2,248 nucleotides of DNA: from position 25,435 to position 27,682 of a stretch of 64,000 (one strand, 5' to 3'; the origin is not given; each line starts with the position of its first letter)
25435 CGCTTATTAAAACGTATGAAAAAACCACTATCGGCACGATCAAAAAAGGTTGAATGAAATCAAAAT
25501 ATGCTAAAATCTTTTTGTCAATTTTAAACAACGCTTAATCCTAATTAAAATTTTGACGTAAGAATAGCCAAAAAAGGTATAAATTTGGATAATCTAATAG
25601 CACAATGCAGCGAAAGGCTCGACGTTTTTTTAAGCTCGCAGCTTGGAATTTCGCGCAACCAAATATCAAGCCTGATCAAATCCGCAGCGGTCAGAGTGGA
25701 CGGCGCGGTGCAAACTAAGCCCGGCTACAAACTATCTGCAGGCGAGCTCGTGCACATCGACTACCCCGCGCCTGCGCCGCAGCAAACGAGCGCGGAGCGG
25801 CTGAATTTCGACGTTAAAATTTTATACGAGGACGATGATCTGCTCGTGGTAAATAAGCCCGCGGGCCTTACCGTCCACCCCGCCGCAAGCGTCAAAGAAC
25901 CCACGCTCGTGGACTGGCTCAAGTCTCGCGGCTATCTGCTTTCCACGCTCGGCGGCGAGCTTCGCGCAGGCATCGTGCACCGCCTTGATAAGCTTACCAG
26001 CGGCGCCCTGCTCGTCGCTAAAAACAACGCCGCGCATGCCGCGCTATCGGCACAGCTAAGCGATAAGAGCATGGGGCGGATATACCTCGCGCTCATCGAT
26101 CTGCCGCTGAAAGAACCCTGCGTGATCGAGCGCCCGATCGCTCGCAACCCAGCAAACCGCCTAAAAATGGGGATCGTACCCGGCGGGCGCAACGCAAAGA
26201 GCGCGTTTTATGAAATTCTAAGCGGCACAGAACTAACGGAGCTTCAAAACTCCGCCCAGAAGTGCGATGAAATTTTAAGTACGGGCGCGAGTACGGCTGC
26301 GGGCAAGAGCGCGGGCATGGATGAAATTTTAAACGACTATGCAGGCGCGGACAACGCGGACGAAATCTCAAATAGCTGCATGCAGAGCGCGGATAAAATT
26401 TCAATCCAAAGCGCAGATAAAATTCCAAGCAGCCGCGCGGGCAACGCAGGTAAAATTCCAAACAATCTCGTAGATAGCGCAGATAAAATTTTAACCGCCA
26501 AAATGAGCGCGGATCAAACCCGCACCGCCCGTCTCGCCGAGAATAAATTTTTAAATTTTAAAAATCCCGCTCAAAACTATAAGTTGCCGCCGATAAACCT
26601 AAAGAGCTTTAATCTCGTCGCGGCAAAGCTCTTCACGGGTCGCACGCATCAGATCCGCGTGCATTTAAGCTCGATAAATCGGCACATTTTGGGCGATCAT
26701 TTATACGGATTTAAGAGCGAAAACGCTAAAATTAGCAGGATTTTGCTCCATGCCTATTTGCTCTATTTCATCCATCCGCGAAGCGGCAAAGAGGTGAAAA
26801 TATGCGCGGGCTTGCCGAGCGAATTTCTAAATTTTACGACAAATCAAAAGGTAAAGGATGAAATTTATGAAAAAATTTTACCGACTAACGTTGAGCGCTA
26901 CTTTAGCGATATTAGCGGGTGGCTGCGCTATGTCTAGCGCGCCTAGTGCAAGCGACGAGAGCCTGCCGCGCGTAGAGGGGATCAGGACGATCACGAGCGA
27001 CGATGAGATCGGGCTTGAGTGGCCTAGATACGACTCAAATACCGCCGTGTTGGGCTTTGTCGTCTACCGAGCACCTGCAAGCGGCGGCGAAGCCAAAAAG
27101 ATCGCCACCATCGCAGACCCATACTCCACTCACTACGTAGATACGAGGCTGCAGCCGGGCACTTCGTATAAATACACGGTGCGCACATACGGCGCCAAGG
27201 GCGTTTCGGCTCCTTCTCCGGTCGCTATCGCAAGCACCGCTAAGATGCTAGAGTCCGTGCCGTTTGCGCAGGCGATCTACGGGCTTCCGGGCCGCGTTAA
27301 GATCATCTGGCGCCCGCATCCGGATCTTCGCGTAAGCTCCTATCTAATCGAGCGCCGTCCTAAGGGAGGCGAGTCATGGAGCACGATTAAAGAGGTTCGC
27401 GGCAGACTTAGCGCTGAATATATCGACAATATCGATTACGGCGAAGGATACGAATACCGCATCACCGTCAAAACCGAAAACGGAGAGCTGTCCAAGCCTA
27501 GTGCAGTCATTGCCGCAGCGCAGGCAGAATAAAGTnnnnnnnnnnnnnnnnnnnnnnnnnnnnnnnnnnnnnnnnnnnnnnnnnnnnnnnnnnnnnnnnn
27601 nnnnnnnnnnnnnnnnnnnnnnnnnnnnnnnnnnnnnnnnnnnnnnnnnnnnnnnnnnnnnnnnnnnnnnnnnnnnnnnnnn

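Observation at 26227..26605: RluD-family pseudouridine synthase with ~125-aa in-frame DEIL/ADKI repeat insertion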

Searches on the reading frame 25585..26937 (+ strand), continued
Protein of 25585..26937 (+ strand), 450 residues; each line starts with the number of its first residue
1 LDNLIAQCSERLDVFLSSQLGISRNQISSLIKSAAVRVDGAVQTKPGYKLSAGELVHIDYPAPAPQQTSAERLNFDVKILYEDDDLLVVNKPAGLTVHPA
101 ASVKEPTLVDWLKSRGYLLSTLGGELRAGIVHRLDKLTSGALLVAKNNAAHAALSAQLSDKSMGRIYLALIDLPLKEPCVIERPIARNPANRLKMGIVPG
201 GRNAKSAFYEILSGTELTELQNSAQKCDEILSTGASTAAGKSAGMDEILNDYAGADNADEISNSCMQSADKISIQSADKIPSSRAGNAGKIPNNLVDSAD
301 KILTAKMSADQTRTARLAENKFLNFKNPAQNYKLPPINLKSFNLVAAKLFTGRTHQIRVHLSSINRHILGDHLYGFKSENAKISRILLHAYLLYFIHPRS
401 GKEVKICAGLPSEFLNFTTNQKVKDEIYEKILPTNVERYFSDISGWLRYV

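Call 56: find_homologous_proteins(query=P0132, max_evalue=1e-20)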
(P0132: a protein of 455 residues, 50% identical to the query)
Query P0132 (455 aa): 4157 proteins with E <= 1e-20 among 8000 candidates; the best 120 are listed.
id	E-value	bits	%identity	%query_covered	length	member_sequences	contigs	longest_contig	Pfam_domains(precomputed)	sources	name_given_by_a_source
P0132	1.6e-294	994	100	100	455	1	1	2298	PF00849.28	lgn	-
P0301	2.2e-256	869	84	100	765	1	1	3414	PF00849.28,PF01479.31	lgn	-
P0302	2.9e-110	387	50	100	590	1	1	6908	PF00849.28,PF01479.31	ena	-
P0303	3.6e-109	384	59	45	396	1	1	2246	PF00849.28,PF01479.31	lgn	-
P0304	1.1e-106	376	66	37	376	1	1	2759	PF00849.28,PF01479.31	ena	-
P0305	2.0e-106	375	65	37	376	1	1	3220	PF00849.28,PF01479.31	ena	-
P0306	2.0e-106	375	65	37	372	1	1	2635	PF00849.28,PF01479.31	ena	-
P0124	1.6e-105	372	64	37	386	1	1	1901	PF00849.28,PF01479.31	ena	-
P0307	2.6e-105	371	64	37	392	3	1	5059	PF00849.28,PF01479.31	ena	-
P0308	4.8e-105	370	67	39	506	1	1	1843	PF00849.28,PF01479.31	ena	-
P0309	1.2e-102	362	63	39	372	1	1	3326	PF00849.28,PF01479.31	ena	-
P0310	1.3e-98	349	64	33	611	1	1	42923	PF00849.28,PF01479.31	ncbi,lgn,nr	ncbi:hypothetical protein DMC01_06200 [Campylobacter troglodytis]|nr:hypothetical protein DMC01_0620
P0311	3.9e-96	341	64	37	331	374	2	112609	PF00849.28,PF01479.31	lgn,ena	-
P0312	1.8e-95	339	63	37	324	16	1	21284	PF00849.28,PF01479.31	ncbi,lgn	-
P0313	4.3e-94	334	61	37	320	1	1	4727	PF00849.28,PF01479.31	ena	-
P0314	3.5e-93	331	60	36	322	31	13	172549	PF00849.28,PF01479.31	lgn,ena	-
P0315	3.9e-93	331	64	33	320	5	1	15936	PF00849.28,PF01479.31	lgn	-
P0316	6.3e-93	330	66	32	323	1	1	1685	PF00849.28,PF01479.31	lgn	-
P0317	7.1e-93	330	58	37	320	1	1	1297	PF00849.28,PF01479.31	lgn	-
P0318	3.0e-92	328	65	34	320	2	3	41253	PF00849.28,PF01479.31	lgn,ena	-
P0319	3.0e-91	325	61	33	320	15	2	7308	PF00849.28,PF01479.31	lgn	-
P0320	4.3e-91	324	57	37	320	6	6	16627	PF00849.28,PF01479.31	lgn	-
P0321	4.6e-91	324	67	33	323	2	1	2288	PF00849.28,PF01479.31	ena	-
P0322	8.8e-91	323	58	36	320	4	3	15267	PF00849.28,PF01479.31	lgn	-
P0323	9.4e-91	323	60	36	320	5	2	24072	PF00849.28,PF01479.31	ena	-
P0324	3.1e-90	321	64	32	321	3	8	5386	PF00849.28,PF01479.31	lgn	-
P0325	3.1e-90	321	62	32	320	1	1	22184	PF00849.28,PF01479.31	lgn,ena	-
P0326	3.3e-90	321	64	32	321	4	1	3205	PF00849.28,PF01479.31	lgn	-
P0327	1.9e-89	319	61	33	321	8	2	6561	PF00849.28,PF01479.31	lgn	-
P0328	2.3e-89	318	60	34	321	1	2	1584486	PF00849.28,PF01479.31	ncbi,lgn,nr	ncbi:Ribosomal large subunit pseudouridine synthase D [Campylobacter coli 76339]|nr:Ribosomal large 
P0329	2.5e-89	318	59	34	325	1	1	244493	PF00849.28,PF01479.31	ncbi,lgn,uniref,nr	ncbi:RluA family pseudouridine synthase [Campylobacter sp. MIT 99-7217]|uniref:RluA family pseudouri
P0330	2.6e-89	318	60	34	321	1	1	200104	PF00849.28,PF01479.31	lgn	-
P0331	3.2e-89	318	59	33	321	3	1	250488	PF00849.28,PF01479.31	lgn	-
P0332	4.2e-89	318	58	37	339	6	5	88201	PF00849.28,PF01479.31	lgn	-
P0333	5.3e-89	317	61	32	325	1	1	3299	PF00849.28,PF01479.31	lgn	-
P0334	5.7e-89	317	59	34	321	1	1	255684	PF00849.28,PF01479.31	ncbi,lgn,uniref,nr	ncbi:RluA family pseudouridine synthase [Campylobacter coli]|uniref:Pseudouridine synthase n=1 Tax=C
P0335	6.3e-89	317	59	34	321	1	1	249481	PF00849.28,PF01479.31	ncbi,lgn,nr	ncbi:RluA family pseudouridine synthase [Campylobacter coli]|nr:RluA family pseudouridine synthase [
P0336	6.4e-89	317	59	34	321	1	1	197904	PF00849.28,PF01479.31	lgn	-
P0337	2.1e-88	315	57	35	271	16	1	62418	PF00849.28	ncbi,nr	ncbi:RluA family pseudouridine synthase, partial [Campylobacter coli]|nr:RluA family pseudouridine s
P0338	2.6e-88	315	59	32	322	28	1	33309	PF00849.28,PF01479.31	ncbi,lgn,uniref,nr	ncbi:RluA family pseudouridine synthase [Campylobacter sp. 2457A]|uniref:RluA family pseudouridine s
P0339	3.2e-88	315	59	34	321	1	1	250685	PF00849.28,PF01479.31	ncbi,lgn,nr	ncbi:RluA family pseudouridine synthase [Campylobacter coli]|nr:RluA family pseudouridine synthase [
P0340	5.7e-88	314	59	34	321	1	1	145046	PF00849.28,PF01479.31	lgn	-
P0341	5.8e-88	314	60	33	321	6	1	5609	PF00849.28,PF01479.31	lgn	-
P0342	7.3e-88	314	57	34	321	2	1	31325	PF00849.28,PF01479.31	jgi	-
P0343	7.9e-88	313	59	34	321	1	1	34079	PF00849.28,PF01479.31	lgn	-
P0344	9.3e-88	313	58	36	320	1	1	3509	PF00849.28,PF01479.31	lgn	-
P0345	1.0e-87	313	59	34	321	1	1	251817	PF00849.28,PF01479.31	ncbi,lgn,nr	ncbi:RluA family pseudouridine synthase [Campylobacter coli]|nr:RluA family pseudouridine synthase [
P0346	1.1e-87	313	56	36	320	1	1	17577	PF00849.28,PF01479.31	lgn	-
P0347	2.4e-87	312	57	34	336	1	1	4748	PF00849.28,PF01479.31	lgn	-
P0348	2.7e-87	312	59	32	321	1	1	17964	PF00849.28,PF01479.31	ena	-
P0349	3.6e-87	311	59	34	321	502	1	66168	PF00849.28,PF01479.31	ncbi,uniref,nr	ncbi:RluA family pseudouridine synthase [Campylobacter coli]|uniref:RluA family pseudouridine syntha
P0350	5.2e-87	311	58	33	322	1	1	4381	PF00849.28,PF01479.31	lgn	-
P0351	5.3e-87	311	53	37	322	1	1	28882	PF00849.28,PF01479.31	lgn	-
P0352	5.4e-87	311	58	33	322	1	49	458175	PF00849.28,PF01479.31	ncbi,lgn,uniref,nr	ncbi:RluA family pseudouridine synthase [Campylobacter jejuni]|uniref:RluA family pseudouridine synt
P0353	6.6e-87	310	58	33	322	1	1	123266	PF00849.28,PF01479.31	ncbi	ncbi:RluA family pseudouridine synthase [Campylobacter jejuni]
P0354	7.4e-87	310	58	33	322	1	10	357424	PF00849.28,PF01479.31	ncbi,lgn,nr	ncbi:TPA: RluA family pseudouridine synthase [Campylobacter jejuni]|nr:RluA family pseudouridine syn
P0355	7.4e-87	310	58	33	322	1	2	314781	PF00849.28,PF01479.31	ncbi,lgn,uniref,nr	ncbi:RluA family pseudouridine synthase [Campylobacter jejuni]|uniref:RluA family pseudouridine synt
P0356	7.9e-87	310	58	33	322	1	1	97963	PF00849.28,PF01479.31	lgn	-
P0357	9.7e-87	310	57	33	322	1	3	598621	PF00849.28,PF01479.31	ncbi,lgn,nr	ncbi:RluA family pseudouridine synthase [Campylobacter jejuni]|nr:RluA family pseudouridine synthase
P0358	1.3e-86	309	57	33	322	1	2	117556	PF00849.28,PF01479.31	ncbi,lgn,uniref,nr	ncbi:RNA pseudouridine synthase [Campylobacter jejuni]|uniref:RluA family pseudouridine synthase n=1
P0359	1.3e-86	309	57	33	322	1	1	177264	PF00849.28,PF01479.31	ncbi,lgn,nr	ncbi:RluA family pseudouridine synthase [Campylobacter jejuni]|nr:RluA family pseudouridine synthase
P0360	1.5e-86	309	58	33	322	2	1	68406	PF00849.28,PF01479.31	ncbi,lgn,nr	ncbi:RluA family pseudouridine synthase [Campylobacter jejuni]|nr:RluA family pseudouridine synthase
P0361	1.8e-86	309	59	32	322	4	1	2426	PF00849.28,PF01479.31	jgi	-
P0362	1.9e-86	309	58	32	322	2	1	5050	PF00849.28,PF01479.31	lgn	-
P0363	2.2e-86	309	58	32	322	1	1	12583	PF00849.28,PF01479.31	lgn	-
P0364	2.5e-86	308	58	33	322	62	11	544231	PF00849.28,PF01479.31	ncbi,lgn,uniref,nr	ncbi:RluA family pseudouridine synthase [Campylobacter jejuni]|uniref:RluA family pseudouridine synt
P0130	2.5e-86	308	42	94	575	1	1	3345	PF00849.28,PF01479.31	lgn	-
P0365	2.5e-86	308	57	33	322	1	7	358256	PF00849.28,PF01479.31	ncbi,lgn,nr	ncbi:TPA: RluA family pseudouridine synthase [Campylobacter jejuni]|nr:RluA family pseudouridine syn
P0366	2.6e-86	308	57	33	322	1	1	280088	PF00849.28,PF01479.31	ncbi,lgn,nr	ncbi:RluA family pseudouridine synthase [Campylobacter jejuni]|nr:RluA family pseudouridine synthase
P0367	2.7e-86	308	57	33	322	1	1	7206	PF00849.28,PF01479.31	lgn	-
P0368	2.8e-86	308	57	33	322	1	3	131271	PF00849.28,PF01479.31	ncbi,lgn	ncbi:RluA family pseudouridine synthase [Campylobacter jejuni]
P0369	2.8e-86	308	61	32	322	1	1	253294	PF00849.28,PF01479.31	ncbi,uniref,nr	ncbi:RluA family pseudouridine synthase [Campylobacter estrildidarum]|uniref:Pseudouridine synthase 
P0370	2.9e-86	308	57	33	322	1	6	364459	PF00849.28,PF01479.31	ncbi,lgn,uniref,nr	ncbi:RluA family pseudouridine synthase [Campylobacter jejuni]|uniref:RluA family pseudouridine synt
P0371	3.0e-86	308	57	32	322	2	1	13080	PF00849.28,PF01479.31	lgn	-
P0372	3.0e-86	308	57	33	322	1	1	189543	PF00849.28,PF01479.31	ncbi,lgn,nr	ncbi:RluA family pseudouridine synthase [Campylobacter jejuni]|nr:RluA family pseudouridine synthase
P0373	3.1e-86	308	55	35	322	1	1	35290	PF00849.28,PF01479.31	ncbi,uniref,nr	ncbi:RluA family pseudouridine synthase [Campylobacter jejuni]|uniref:RluA family pseudouridine synt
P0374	3.3e-86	308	57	33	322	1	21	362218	PF00849.28,PF01479.31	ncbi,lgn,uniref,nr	ncbi:RluA family pseudouridine synthase [Campylobacter jejuni]|uniref:RluA family pseudouridine synt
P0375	3.4e-86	308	58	32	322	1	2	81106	PF00849.28,PF01479.31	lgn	-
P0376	3.5e-86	308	57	33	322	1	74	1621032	PF00849.28,PF01479.31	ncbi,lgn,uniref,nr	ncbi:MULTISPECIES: RluA family pseudouridine synthase [Campylobacter]|uniref:RluA family pseudouridi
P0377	3.6e-86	308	57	33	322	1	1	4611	PF00849.28,PF01479.31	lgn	-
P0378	3.7e-86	308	57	33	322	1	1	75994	PF00849.28,PF01479.31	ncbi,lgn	ncbi:RluA family pseudouridine synthase [Campylobacter jejuni]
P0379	3.7e-86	308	57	33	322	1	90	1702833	PF00849.28,PF01479.31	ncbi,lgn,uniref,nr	ncbi:RNA pseudouridine synthase [Campylobacter jejuni]|uniref:Pseudouridine synthase n=3 Tax=Campylo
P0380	3.7e-86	308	57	33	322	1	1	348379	PF00849.28,PF01479.31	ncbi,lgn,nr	ncbi:RluA family pseudouridine synthase [Campylobacter jejuni]|nr:RluA family pseudouridine synthase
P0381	3.7e-86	308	57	33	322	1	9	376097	PF00849.28,PF01479.31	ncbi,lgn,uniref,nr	ncbi:RluA family pseudouridine synthase [Campylobacter jejuni]|uniref:RluA family pseudouridine synt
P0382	3.8e-86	308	57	33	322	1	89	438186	PF00849.28,PF01479.31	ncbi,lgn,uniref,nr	ncbi:RNA pseudouridine synthase [Campylobacter sp. BCW_6875]|uniref:Pseudouridine synthase n=1 Tax=C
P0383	3.8e-86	308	57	33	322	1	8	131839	PF00849.28,PF01479.31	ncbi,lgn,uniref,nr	ncbi:RNA pseudouridine synthase [Campylobacter jejuni]|uniref:RluA family pseudouridine synthase n=1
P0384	3.9e-86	308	57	33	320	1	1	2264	PF00849.28,PF01479.31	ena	-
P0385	3.9e-86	308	57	33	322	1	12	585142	PF00849.28,PF01479.31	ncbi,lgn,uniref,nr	ncbi:RluA family pseudouridine synthase [Campylobacter jejuni]|uniref:RluA family pseudouridine synt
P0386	4.0e-86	308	55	35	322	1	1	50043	PF00849.28,PF01479.31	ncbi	ncbi:TPA: RluA family pseudouridine synthase [Campylobacter jejuni]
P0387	4.0e-86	308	55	35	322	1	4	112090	PF00849.28,PF01479.31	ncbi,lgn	ncbi:RluA family pseudouridine synthase [Campylobacter jejuni]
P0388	4.4e-86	308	57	33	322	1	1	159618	PF00849.28,PF01479.31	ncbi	ncbi:RluA family pseudouridine synthase [Helicobacter pylori]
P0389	4.7e-86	308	58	35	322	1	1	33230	PF00849.28,PF01479.31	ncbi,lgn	-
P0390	4.7e-86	308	57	33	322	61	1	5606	PF00849.28,PF01479.31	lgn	-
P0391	4.8e-86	308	57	33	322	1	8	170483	PF00849.28,PF01479.31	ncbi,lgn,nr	ncbi:RluA family pseudouridine synthase [Campylobacter jejuni]|nr:RluA family pseudouridine synthase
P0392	4.9e-86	307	57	33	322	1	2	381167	PF00849.28,PF01479.31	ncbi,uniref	ncbi:RluA family pseudouridine synthase [Campylobacter jejuni]|uniref:RluA family pseudouridine synt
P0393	4.9e-86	307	58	32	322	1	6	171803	PF00849.28,PF01479.31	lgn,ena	-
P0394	5.0e-86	307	57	33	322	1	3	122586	PF00849.28,PF01479.31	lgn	-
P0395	5.1e-86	307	58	35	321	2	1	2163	PF00849.28,PF01479.31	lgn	-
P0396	5.1e-86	307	57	33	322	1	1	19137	PF00849.28,PF01479.31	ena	-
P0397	5.2e-86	307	57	33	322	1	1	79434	PF00849.28,PF01479.31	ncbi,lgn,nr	ncbi:RluA family pseudouridine synthase [Campylobacter jejuni]|nr:RluA family pseudouridine synthase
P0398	5.3e-86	307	57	33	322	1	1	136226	PF00849.28,PF01479.31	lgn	-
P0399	5.4e-86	307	57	33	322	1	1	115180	PF00849.28,PF01479.31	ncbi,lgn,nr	ncbi:RluA family pseudouridine synthase [Campylobacter jejuni]|nr:RluA family pseudouridine synthase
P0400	5.9e-86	307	55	35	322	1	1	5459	PF00849.28,PF01479.31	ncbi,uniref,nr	ncbi:RluA family pseudouridine synthase [Campylobacter jejuni]|uniref:RluA family pseudouridine synt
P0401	6.0e-86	307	57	33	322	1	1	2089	PF00849.28,PF01479.31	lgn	-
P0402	6.0e-86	307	57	34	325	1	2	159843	PF00849.28,PF01479.31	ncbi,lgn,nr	ncbi:RluA family pseudouridine synthase [Campylobacter jejuni]|nr:RluA family pseudouridine synthase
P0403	6.3e-86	307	57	33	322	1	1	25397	PF00849.28,PF01479.31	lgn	-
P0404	7.5e-86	307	57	33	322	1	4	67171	PF00849.28,PF01479.31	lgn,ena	-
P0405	7.5e-86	307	58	33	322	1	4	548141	PF00849.28,PF01479.31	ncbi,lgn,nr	ncbi:RluA family pseudouridine synthase [Campylobacter jejuni]|nr:RluA family pseudouridine synthase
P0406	1.1e-85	306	56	34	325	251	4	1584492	PF00849.28,PF01479.31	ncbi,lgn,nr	ncbi:RluA family pseudouridine synthase [Campylobacter upsaliensis]|nr:RluA family pseudouridine syn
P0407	1.3e-85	306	57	33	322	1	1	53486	PF00849.28,PF01479.31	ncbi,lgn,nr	ncbi:RluA family pseudouridine synthase [Campylobacter jejuni]|nr:RluA family pseudouridine synthase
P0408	2.0e-85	306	58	33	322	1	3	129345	PF00849.28,PF01479.31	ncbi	-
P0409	2.0e-85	305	57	33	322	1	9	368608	PF00849.28,PF01479.31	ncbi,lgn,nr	ncbi:TPA: RluA family pseudouridine synthase [Campylobacter jejuni]|nr:RluA family pseudouridine syn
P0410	2.0e-85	305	57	33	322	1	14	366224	PF00849.28,PF01479.31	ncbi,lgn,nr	ncbi:RluA family pseudouridine synthase [Campylobacter jejuni]|nr:RluA family pseudouridine synthase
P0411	2.2e-85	305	55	35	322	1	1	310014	PF00849.28,PF01479.31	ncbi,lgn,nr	ncbi:TPA: RluA family pseudouridine synthase [Campylobacter jejuni]|nr:RluA family pseudouridine syn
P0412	2.3e-85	305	58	34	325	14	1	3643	PF00849.28,PF01479.31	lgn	-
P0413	2.3e-85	305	57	33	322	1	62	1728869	PF00849.28,PF01479.31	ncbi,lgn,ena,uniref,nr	ncbi:RluA family pseudouridine synthase [Campylobacter jejuni]|uniref:Pseudouridine synthase n=1 Tax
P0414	2.5e-85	305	56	34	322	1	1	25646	PF00849.28,PF01479.31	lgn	-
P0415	2.7e-85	305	57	33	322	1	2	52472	PF00849.28,PF01479.31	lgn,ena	-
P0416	2.8e-85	305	57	32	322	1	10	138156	PF00849.28,PF01479.31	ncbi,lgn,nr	ncbi:TPA: RluA family pseudouridine synthase [Campylobacter jejuni]|nr:RluA family pseudouridine syn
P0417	3.1e-85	305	57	33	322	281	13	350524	PF00849.28,PF01479.31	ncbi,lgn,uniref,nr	ncbi:RluA family pseudouridine synthase [Campylobacter jejuni]|uniref:RluA family pseudouridine synt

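Call 65: search_protein_families(library=ncbifam, proteins=[window:25585-26937:+], max_evalue=0.00001)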
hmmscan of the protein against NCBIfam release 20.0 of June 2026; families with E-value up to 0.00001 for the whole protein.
window:25585-26937:+ (450 aa): 6 families
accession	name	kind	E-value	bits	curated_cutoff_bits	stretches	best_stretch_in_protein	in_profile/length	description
TIGR00005.1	rluA_subfam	subfamily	2.4e-66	224.1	192.7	2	9-211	5-205/298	RluA family pseudouridine synthase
NF008385.0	PRK11180.1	equivalog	1.9e-45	155.6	351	2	8-207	16-211/325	23S rRNA pseudouridine(1911/1915/1917) synthase RluD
NF008249.0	PRK11025.1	equivalog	8.2e-32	110.3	378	2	8-172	18-181/317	23S rRNA pseudouridine(955/2504/2580) synthase RluC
NF008321.0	PRK11112.1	equivalog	1.3e-25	90.2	328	2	289-420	98-233/257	tRNA pseudouridine(65) synthase TruC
TIGR01621.1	RluA-like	hypoth_equivalog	6.2e-24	84.4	222.3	2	77-172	2-88/217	TIGR01621 family pseudouridine synthase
NF007543.0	PRK10158.1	equivalog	3.5e-20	72.6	286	2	345-405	152-212/219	bifunctional tRNA pseudouridine(32) synthase/23S rRNA pseudouridine(746) synthase RluA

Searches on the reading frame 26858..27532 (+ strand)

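Call 5: search_protein_families(library=pfam, proteins=[window:26858-27532:+], max_evalue=0.01)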
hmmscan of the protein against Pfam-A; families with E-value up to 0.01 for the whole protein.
window:26858-27532:+ (224 aa): 4 families
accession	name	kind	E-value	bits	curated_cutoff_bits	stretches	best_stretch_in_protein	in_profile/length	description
PF00041.27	fn3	-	6.9e-13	49.1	25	1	44-123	10-81/84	Fibronectin type III domain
PF25788.1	Ig_Rha78A_N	-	0.00047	20.8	27.4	0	90-130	63-104/105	Rha78A-like, N-terminal immunoglobulin domain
PF16656.11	Pur_ac_phosph_N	-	0.0017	19.3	30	0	86-116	56-85/93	Purple acid Phosphatase, N-terminal domain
PF14302.11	DUF4377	-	0.0067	16.8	25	0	186-208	32-54/75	Domain of unknown function (DUF4377)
